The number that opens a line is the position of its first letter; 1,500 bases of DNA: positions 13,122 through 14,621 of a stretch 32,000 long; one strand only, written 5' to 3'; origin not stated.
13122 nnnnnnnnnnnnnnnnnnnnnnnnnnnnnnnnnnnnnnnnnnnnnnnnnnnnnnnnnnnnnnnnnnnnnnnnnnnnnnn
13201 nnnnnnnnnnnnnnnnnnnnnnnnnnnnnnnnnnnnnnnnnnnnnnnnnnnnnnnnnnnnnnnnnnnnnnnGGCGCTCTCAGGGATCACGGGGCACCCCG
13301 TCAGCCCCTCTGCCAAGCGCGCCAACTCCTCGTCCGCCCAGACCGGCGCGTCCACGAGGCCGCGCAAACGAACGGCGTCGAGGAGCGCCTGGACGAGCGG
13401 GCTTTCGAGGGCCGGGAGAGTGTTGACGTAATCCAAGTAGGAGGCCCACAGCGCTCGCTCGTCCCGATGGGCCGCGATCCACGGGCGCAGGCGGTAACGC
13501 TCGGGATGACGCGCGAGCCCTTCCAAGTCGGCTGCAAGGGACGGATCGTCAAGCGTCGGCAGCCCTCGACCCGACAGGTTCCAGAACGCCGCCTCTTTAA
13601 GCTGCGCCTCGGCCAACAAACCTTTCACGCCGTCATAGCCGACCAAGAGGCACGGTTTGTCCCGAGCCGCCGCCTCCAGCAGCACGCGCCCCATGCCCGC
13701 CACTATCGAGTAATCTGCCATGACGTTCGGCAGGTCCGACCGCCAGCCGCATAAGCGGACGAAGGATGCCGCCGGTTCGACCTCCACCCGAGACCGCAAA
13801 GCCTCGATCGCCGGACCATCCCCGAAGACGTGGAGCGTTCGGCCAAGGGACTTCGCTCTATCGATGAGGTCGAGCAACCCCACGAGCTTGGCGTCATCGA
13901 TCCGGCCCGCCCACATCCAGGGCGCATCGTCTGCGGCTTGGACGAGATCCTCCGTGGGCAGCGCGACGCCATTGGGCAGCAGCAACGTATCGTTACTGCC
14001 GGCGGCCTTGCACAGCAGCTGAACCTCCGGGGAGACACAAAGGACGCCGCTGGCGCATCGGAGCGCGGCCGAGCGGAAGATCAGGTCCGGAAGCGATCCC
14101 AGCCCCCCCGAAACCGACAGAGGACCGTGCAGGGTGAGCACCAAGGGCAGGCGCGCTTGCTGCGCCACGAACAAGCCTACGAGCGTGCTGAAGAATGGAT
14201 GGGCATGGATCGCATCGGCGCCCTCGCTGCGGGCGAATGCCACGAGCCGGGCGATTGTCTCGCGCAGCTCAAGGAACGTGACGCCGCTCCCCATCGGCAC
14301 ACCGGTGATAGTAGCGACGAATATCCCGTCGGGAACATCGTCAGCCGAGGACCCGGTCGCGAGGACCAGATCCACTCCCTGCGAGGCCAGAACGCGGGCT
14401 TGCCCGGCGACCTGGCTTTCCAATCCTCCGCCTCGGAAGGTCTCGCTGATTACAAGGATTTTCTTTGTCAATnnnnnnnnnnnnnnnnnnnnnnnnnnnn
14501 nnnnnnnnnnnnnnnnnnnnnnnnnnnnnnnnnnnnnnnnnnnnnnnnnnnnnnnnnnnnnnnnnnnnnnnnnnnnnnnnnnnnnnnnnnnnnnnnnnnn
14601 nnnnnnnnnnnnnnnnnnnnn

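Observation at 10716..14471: Single 1251-aa protein combining three glycosyltransferase modules with a ~185-residue coiled coil: a WbbB-like polymerase/ruler/terminator candidate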

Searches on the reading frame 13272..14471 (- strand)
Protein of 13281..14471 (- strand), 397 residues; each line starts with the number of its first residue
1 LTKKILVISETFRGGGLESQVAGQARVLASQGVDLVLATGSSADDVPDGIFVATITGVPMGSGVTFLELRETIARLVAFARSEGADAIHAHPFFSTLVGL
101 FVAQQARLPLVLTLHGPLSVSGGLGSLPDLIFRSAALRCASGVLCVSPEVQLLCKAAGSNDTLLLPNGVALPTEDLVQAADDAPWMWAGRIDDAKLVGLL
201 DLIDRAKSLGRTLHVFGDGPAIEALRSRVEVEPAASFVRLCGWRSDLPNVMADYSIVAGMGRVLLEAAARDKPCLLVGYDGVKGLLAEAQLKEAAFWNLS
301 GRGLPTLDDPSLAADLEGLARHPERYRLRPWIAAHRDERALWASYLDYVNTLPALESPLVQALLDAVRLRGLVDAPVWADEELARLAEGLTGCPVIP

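Call 23: find_related_loci(query=A1, collection=genome_contigs, flank=10000)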
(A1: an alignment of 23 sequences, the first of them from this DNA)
Query A1 (400 aa) in genome_contigs; peptide patterns used: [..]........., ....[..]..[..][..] (x = any residue, [..] = any of these).
85 stretches matched a pattern; 51 encode a relative of the query (tblastn E <= 1e-3); 51 distinct loci.
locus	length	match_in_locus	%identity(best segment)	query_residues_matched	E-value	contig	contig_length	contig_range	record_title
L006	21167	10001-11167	44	2-390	1e-95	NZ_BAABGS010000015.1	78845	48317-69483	Chelativorans composti strain JCM 17863 sequence15, whole genome shotgun sequence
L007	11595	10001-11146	48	1-378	2e-94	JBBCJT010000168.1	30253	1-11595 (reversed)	MAG: Rhodovastum atsumiense isolate MAG_CPA_44 P10A_000000058185, whole genome shotgun sequence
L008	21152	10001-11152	34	4-383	8e-70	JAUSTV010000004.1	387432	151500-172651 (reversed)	Bacillus fengqiuensis strain DSM 26745 Ga0480526_04, whole genome shotgun sequence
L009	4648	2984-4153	36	1-386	4e-64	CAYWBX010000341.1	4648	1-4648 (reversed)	MAG TPA_asm: uncultured Hyphomicrobiaceae bacterium isolate binchicken_co107_99 genome assembly, contig: NODE_37833_leng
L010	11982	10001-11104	36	3-368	3e-59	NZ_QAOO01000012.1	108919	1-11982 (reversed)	Nitrosomonas nitrosa strain Nm90 Ga0181054_112, whole genome shotgun sequence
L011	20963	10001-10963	38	3-325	7e-59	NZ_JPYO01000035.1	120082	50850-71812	Achromobacter sp. RTa CONTIG.136, whole genome shotgun sequence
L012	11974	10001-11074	34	3-354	8e-58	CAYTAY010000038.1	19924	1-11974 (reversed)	MAG TPA_asm: uncultured Azoarcus sp. isolate binchicken_co315_29 genome assembly, contig: NODE_1692_length_19924_cov_10.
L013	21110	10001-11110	36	2-368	1e-57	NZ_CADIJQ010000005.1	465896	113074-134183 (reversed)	Achromobacter kerstersii strain LMG 3441 isolate LMG 3441, whole genome shotgun sequence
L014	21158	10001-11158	35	3-389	3e-57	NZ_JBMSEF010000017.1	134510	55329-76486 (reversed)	Enterovirga sp. CN4-39 contig17, whole genome shotgun sequence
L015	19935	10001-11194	32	1-389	4e-56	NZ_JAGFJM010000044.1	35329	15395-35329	MAG: Nitrosomonas communis isolate mag.23 k127_2697344, whole genome shotgun sequence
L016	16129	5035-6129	36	2-368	2e-55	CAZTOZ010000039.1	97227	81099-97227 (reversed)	MAG TPA_asm: uncultured Thiotrichales bacterium isolate binchicken_co219_185 genome assembly, contig: k141_84741, whole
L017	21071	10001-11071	33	3-354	5e-55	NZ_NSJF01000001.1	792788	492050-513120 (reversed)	Vandammella animalimorsus strain NML 03-0146 03-0146_1, whole genome shotgun sequence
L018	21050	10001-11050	34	1-346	4e-55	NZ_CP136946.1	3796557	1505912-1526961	Jeongeupia wiesaeckerbachi strain A1 chromosome, complete genome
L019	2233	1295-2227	36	3-308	9e-56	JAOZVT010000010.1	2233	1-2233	MAG: Prosthecobacter sp. isolate bin D_3_3 D_3_3_10211_length_2233_cov_4, whole genome shotgun sequence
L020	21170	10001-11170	33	2-383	4e-65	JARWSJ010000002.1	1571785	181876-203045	Chitinophagaceae bacterium 26-R-25 NODE_2_length_1571785_cov_197.790769, whole genome shotgun sequence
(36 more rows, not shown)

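Call 34: predict_structure(alignment_id=A1)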
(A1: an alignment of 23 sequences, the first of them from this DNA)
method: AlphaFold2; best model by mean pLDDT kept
length: 400 residues; sequences in the alignment: 23
mean_pLDDT: 93.0   pTM: 0.90
mean pLDDT of the five models: 93.0, 92.5, 92.3, 92.2, 91.8
residues with pLDDT >= 90: 333; 70-90: 57; 50-70: 4; < 50: 6
segments of 3 or more residues with pLDDT < 50: 395-400
pLDDT, mean of each block of 10 residues (from residue 1): 92 85 94 97 90 96 95 98 98 96 98 94 89 94 97 91 95 83 94 96 95 95 94 86 90 96 96 97 98 96 95 97 96 97 95 97 94 88 93 52
secondary structure, 60 per line:
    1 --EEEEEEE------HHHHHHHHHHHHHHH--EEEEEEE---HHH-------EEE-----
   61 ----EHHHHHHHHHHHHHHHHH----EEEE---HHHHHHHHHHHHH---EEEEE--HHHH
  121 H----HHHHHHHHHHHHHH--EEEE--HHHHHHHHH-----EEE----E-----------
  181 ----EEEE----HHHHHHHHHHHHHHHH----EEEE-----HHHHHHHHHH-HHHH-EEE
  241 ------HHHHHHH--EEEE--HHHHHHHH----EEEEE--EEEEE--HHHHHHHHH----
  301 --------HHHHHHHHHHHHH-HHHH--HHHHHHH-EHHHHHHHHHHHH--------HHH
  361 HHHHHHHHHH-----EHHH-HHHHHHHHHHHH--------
elements in order: E3-9 H16-30 E33-39 E53-55 H66-82 E87-90 H94-106 E110-114 H117-121 H126-139 E142-145 H148-156 E162-164 E185-188 H193-208 E213-216 H222-231 H233-236 E238-240 H247-253 E256-259 H262-269 E274-278 E281-285 H288-296 H309-321 H323-326 H329-335 H338-349 H358-370 H381-392

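Call 37: fold_search(model_id=the predicted structure, library=pdb)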
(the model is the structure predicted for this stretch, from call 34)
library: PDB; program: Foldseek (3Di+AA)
matches with E <= 10: 1787; with E <= 0.001: 399
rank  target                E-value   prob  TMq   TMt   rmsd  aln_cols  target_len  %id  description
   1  6kih_A                5.1e-15  1.00  0.64  0.64   5.8       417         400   18  Sucrose-phosphate synthase (tll1590) from Thermosynechococcus elongatus (released 2020-05-27)
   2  6kih_B                9.2e-15  1.00  0.63  0.64   5.9       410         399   18  Sucrose-phosphate synthase (tll1590) from Thermosynechococcus elongatus (released 2020-05-27)
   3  3c48_A                2.5e-14  1.00  0.37  0.37  14.6       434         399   16  Structure of the retaining glycosyltransferase MshA: The first step in mycothiol biosynthesis. Organism: Corynebacteri (released 2008-03-25)
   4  4xsu_B                7.3e-14  1.00  0.65  0.70   5.0       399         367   18  Crystal structure of Anabaena Alr3699/HepE in complex with UDP and glucose (released 2016-01-13)
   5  3c48_B                1.2e-13  1.00  0.40  0.40  12.0       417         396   17  Structure of the retaining glycosyltransferase MshA: The first step in mycothiol biosynthesis. Organism: Corynebacteri (released 2008-03-25)
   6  4xsp_A                1.5e-13  1.00  0.66  0.72   4.5       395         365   18  Crystal structure of Anabaena Alr3699/HepE in complex with UDP (released 2016-01-13)
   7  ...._B                1.6e-13  1.00  0.63  0.69   5.2       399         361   16  Crystal structure of BshA from B. subtilis complexed with N-acetylglucosaminyl-malate and UMP (released 2016-09-07)
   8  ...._A                1.6e-13  1.00  0.60  0.67   5.3       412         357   16  Crystal structure of BshA from B. subtilis complexed with N-acetylglucosaminyl-malate (released 2016-09-07)
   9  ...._B                2.0e-13  1.00  0.62  0.67   5.7       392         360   16  Crystal structure of BshA from B. subtilis complexed with N-acetylglucosaminyl-malate (released 2016-09-07)
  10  4xyw                  5.1e-13  1.00  0.61  0.74   4.8       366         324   15  Glycosyltransferases WbnH (released 2016-02-10)
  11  5n7z                  5.4e-13  1.00  0.56  0.61   5.9       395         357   14  glycosyltransferase in LPS biosynthesis (released 2018-03-14)
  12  5n80                  6.1e-13  1.00  0.56  0.61   5.9       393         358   14  glycosyltransferase LPS biosynthesis in complex with UDP (released 2018-03-14)
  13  4xsu_A                9.8e-13  1.00  0.67  0.72   4.6       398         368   19  Crystal structure of Anabaena Alr3699/HepE in complex with UDP and glucose (released 2016-01-13)
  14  3c4q_A                9.8e-13  1.00  0.62  0.63   5.5       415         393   19  Structure of the retaining glycosyltransferase MshA : The first step in mycothiol biosynthesis. Organism : Corynebacte (released 2008-04-01)
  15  3mbo_D                1.3e-12  1.00  0.60  0.65   5.6       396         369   16  Crystal Structure of the Glycosyltransferase BaBshA bound with UDP and L-malate (released 2010-09-29)
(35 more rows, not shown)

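Call 50: search_protein_representatives(alignment_id=A1)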
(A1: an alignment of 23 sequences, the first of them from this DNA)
Query: 23 sequences, 400 profile positions. Proteins with E-value up to 0.001 (for the whole library): 76513; up to 1e-10: 11010; up to 1e-30: 524. The best 150 are listed.
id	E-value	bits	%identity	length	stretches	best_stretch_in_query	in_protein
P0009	9.9e-153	525.1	-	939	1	2-397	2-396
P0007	1.3e-148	511.5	-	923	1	2-398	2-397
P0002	2.0e-147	507.6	-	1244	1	2-395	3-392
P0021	9.6e-146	502.1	-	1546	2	2-395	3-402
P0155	2.0e-142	491.2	-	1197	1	1-397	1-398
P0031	1.3e-141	488.5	-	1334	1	1-397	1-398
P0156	2.1e-141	487.8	-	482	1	1-398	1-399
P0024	2.1e-141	487.8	-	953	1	1-398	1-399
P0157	3.0e-139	480.7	-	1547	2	1-398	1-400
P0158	3.6e-139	480.4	-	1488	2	1-398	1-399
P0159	3.3e-138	477.2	-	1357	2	1-395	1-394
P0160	4.0e-138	477.0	-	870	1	2-397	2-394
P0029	7.5e-138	476.1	-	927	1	1-396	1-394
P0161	1.2e-136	472.2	-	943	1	1-398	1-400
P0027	6.2e-136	469.8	-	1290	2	1-396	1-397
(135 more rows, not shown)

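Call 56: find_related_loci(query=A1, collection=viral_contigs, flank=10000)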
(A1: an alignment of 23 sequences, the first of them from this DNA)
Query A1 (400 aa) in viral_contigs; peptide patterns used: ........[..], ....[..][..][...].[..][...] (x = any residue, [..] = any of these).
10 stretches matched a pattern; 1 encode a relative of the query (tblastn E <= 1e-3); 1 distinct loci.
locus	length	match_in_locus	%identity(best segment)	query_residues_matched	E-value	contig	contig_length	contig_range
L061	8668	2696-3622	29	4-352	2e-32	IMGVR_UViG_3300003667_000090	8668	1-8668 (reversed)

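Call 73: search_solved_structures(query=A1, max_evalue=0.01, show_alignments=1)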
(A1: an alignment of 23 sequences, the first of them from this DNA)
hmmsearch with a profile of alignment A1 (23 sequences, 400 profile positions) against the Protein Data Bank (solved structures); distinct sequences matched with E-value up to 0.01: 26.
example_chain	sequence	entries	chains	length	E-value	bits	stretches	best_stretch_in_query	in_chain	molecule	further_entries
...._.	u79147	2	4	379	4.3e-13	52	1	25-278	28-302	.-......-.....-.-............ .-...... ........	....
2jjm_A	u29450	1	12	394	5.4e-11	45.1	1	26-278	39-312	GLYCOSYL TRANSFERASE, GROUP 1 FAMILY PROTEIN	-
3mbo_A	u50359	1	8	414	6.3e-11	44.9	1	26-278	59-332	Glycosyltransferase, group 1 family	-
4xso_B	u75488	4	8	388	5.5e-10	41.8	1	56-278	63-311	Alr3699 protein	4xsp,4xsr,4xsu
4n9w_A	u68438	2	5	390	3.9e-08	35.7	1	14-278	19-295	GDP-mannose-dependent alpha-(1-2)-phosphatidylinositol mannosyltransferase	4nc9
2gej_A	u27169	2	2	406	4.5e-08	35.5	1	14-278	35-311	PHOSPHATIDYLINOSITOL MANNOSYLTRANSFERASE (PimA)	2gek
6kih_A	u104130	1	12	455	4.2e-06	29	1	63-278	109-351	Tll1590 protein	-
6n1x_A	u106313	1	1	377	7e-06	28.3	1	26-254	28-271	Glycosyltransferase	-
6d9t_A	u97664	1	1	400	8.3e-06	28.1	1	26-254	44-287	Glycosyl transferase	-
7qnt_AAA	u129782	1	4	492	3.8e-05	25.9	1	134-278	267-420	TarM(Se)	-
7qd7_AAA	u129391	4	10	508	4e-05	25.8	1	134-278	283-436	TarM(Se)_G117R | TarM(Se)_G117R-4RboP | TarM(Se)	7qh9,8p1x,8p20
6eji_A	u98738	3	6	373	4.3e-05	25.7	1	6-271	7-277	WlaC protein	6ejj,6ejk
6tvp_A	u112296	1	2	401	4.4e-05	25.7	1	76-173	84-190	Alpha-maltose-1-phosphate synthase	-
5n80_A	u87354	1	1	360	5.8e-05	25.3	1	140-249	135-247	Lipopolysaccharide 1,6-galactosyltransferase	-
6y6i_A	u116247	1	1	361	5.8e-05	25.3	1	140-249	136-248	Lipopolysaccharide 1,6-galactosyltransferase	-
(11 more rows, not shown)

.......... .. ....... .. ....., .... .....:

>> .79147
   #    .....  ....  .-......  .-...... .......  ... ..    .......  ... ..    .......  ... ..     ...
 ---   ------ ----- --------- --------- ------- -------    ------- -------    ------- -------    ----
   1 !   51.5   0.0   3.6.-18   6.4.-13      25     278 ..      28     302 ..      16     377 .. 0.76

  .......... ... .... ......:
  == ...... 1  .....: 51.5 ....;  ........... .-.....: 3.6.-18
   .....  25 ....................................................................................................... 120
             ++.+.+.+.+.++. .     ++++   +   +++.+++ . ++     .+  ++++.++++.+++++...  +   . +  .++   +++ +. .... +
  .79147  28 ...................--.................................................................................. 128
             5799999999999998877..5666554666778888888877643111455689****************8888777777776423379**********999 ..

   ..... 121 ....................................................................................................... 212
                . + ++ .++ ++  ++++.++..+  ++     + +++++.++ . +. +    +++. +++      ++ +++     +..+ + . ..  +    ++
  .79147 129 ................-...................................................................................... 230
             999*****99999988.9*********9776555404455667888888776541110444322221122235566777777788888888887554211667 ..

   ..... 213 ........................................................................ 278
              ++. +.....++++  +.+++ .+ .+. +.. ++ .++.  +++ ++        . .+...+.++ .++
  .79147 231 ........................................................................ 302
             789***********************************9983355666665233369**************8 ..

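Call 83: search_dna_similar(query=window:13281-14471:-, collection=phages, mode=protein, max_rows=10)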
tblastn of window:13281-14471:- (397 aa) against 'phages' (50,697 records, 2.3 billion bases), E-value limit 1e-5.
No match.

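Call 85: search_dna_similar(query=window:13281-14471:-, collection=plasmids, mode=protein, max_rows=12)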
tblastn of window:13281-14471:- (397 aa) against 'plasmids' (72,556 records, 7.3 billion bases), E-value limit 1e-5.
Records with a match: 1; places in all: 1; records where one place covers at least 80% of the query: 0.
Best place of each record, by identity: <60% 1.
By first word of the organism name: Alicyclobacillus 1.
By predicted mobility (MOB-suite, as given by PLSDB): non-mobilizable 1.
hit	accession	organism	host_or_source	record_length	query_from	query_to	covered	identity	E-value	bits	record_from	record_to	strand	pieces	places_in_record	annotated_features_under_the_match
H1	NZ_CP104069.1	Alicyclobacillus fastidiosus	cell culture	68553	86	287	51%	27.5%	2e-6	58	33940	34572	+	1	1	glycosyltransferase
